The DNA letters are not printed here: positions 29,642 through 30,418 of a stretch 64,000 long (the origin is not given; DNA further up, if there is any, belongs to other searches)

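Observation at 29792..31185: Tandemly duplicated 160-aa unknown gene: one copy overlaps a VapC PIN toxin, the other is solitary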

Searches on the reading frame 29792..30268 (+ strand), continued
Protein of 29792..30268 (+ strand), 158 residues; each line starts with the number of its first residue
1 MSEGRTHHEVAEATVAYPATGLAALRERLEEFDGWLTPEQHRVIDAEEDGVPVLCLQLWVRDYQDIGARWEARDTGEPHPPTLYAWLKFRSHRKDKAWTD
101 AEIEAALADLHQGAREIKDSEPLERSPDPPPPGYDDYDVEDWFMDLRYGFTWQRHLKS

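Call 60: find_encoding_contigs(protein=P0015, flank=3000, max_places=3)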
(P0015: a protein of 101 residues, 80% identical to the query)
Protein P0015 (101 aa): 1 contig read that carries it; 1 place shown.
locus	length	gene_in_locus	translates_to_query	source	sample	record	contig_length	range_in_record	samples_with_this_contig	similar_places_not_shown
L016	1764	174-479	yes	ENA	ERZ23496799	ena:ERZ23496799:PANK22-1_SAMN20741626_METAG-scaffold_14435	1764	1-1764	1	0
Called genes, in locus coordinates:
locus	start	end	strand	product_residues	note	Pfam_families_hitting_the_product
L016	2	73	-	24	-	?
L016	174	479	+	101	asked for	-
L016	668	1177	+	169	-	-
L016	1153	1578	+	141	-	PF01850:PIN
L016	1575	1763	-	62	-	?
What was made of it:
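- One orphan in a relative is frameshifted (P0015 in L016, call 60).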

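Call 61: search_protein_families(library=pfam, alignment_id=A4, max_evalue=10)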
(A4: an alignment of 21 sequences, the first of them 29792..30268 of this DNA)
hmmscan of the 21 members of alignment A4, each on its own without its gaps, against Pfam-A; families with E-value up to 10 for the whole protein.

A. member 1, window:29792-30268:+ (158 aa): 1 family
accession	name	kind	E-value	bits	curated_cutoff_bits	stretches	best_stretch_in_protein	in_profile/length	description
PF16386.10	DUF4995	-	0.022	15.2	28.4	1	92-126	23-57/73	Domain of unknown function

B. families by the number of members that match (of 21 scanned): 5 families
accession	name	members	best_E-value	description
PF16386.10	DUF4995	6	0.022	Domain of unknown function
PF20335.4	DUF6630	1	0.05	Domain of unknown function (DUF6630)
PF20789.3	4HBT_3C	1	0.064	Acyl-CoA thioesterase C-terminal domain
PF16275.10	SF1-HH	1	0.11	Splicing factor 1 helix-hairpin domain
PF13384.12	HTH_23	1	0.28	Homeodomain-like domain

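Call 62: search_protein_families(library=phrogs, alignment_id=A4, max_evalue=1)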
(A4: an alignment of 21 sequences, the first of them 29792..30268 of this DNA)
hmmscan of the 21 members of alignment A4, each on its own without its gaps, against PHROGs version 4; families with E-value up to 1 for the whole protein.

A. member 1, window:29792-30268:+ (158 aa): 0 families

B. families by the number of members that match (of 21 scanned): 8 families
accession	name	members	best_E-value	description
phrog_9865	-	2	0.29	-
phrog_12275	-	1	0.024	-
phrog_1875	-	1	0.079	-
phrog_17360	-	1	0.13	tail assembly protein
phrog_226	-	1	0.14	minor tail protein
phrog_23105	-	1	0.19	-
phrog_36225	-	1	0.24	transcriptional regulator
phrog_32705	-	1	0.29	-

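Call 63: search_solved_structures(query=A4, max_evalue=10)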
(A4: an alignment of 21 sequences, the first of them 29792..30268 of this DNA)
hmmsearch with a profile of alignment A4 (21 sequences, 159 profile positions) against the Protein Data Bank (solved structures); distinct sequences matched with E-value up to 10: 15.
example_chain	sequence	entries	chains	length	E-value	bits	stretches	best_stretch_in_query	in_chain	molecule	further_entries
6nqb_N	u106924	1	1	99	0.047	17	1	42-80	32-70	30S ribosomal protein S14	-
11bq_N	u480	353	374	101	0.056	16.8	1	44-80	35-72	Small ribosomal subunit protein uS14 | 30S ribosomal protein S14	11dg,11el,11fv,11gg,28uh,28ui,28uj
10fz_N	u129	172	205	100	0.059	16.7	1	45-80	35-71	Small ribosomal subunit protein uS14 | 30S RIBOSOMAL PROTEIN S14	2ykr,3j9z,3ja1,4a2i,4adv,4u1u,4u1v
6lkq_M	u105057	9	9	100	0.061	16.6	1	46-80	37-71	30S ribosomal protein S14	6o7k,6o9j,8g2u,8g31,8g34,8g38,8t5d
3j9y_n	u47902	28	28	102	0.073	16.4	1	47-80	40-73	30S ribosomal protein S14 | Small ribosomal subunit protein uS14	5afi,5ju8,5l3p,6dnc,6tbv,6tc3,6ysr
4v5h_AN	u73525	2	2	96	0.073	16.4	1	38-80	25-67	30S RIBOSOMAL PROTEIN S14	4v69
23wi_n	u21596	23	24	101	0.076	16.3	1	47-80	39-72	Small ribosomal subunit protein uS14 | 30S ribosomal protein S14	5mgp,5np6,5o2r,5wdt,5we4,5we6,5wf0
9h90_D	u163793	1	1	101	0.12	15.7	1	20-80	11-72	30S ribosomal protein S14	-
7qg8_G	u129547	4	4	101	0.13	15.6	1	51-80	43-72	30S ribosomal protein S14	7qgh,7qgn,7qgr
4v4v_AN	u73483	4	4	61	0.16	15.3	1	52-80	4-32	30S ribosomal subunit protein S14 | 30S ribosomal protein S14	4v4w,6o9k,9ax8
9dyv_A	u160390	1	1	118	0.3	14.4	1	100-143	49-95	Chaperone protein DnaJ 2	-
4j7z_A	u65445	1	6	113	0.3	14.4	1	100-143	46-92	Chaperone protein DnaJ 2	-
6psi_A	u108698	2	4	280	0.91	12.8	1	101-143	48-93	Chaperone protein DnaJ 2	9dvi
9hig_N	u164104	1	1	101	1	12.7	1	23-80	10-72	Small ribosomal subunit protein uS14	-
8i3e_A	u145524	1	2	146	9.3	9.5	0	10-56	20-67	ELKS/Rab6-interacting/CAST family member 1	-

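Call 68: fold_search(model_id=the predicted structure, library=viral)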
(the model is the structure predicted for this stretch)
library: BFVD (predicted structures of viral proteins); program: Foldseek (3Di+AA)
matches with E <= 10: 1177; with E <= 0.001: 0
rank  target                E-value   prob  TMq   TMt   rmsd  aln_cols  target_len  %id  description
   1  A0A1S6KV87            2.0e-02  0.72  0.21  0.31  16.9       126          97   10  Transcriptional regulator protein [Providencia phage vB_PreS_PR1]
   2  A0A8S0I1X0            3.0e-02  0.95  0.22  0.41  10.0        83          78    6  (no name in the UniProt tables at hand)
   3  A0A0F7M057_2          4.3e-02  0.44  0.20  0.04  17.0       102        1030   18  Replication polyprotein [Nora virus]
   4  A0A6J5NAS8            5.2e-02  0.77  0.24  0.36  11.6        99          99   15  Uncharacterized protein [uncultured Caudovirales phage]
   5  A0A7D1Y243            5.8e-02  0.77  0.19  0.27   8.1        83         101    8  (no name in the UniProt tables at hand)
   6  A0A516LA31            6.5e-02  0.84  0.22  0.41   9.9        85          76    8  (no name in the UniProt tables at hand)
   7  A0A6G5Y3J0            6.5e-02  0.66  0.22  0.33   7.0        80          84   14  (no name in the UniProt tables at hand)
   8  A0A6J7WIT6            7.3e-02  0.77  0.21  0.40   9.6        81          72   14  Uncharacterized protein [uncultured Caudovirales phage]
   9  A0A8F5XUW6            7.3e-02  0.35  0.20  0.04  16.8       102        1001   20  RNA-dependent RNA polymerase (Fragment) [Nora virus]
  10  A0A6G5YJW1            8.3e-02  0.47  0.20  0.31  10.4        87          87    9  (no name in the UniProt tables at hand)
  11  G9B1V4                8.3e-02  0.47  0.22  0.21  13.1       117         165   15  Gp203 [Bacillus phage W.Ph.]
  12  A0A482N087            8.3e-02  0.35  0.16  0.29  12.1        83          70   13  Uncharacterized protein [Escherichia phage vB_EcoM_KWBSE43-6]
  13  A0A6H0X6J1            9.9e-02  0.75  0.21  0.44  13.1        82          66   13  Uncharacterized protein [Bacillus phage Izhevsk]
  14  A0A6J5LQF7            9.9e-02  0.69  0.19  0.36   8.8        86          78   10  Uncharacterized protein [uncultured Caudovirales phage]
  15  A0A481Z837            9.9e-02  0.21  0.17  0.17  14.3       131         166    9  HIN-200/IF120x domain protein [Pithovirus LCPAC304]
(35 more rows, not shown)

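Call 85: find_related_loci(query=A4, collection=viral_contigs, flank=5000)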
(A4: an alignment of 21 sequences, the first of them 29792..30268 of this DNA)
Query A4 (158 aa) in viral_contigs; peptide patterns used: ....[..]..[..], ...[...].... (x = any residue, [..] = any of these).
37 stretches matched a pattern, but none encodes a relative of the query by tblastn (E <= 1e-3).

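Call 86: search_dna_similar(query=window:29792-30268:+, collection=plasmids, mode=protein, max_evalue=0.001, max_rows=10)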
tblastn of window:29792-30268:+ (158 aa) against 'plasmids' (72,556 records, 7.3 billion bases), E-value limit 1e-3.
No match.

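Call 87: search_dna_similar(query=window:29792-30268:+, collection=phages, mode=protein, max_evalue=0.001, max_rows=10)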
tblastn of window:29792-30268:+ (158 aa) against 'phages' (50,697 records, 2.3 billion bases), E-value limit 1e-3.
No match.

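Call 88: find_related_loci(query=A4, collection=metagenome_contigs, flank=4000)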
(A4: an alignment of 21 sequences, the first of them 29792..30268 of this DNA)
Query A4 (158 aa) in metagenome_contigs; peptide patterns used: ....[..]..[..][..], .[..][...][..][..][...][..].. (x = any residue, [..] = any of these).
230 stretches matched a pattern, but none encodes a relative of the query by tblastn (E <= 1e-3).
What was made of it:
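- Tried and rejected: X has no hit in viral contigs, phages, plasmids or JGI metagenomes (calls 85-88).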
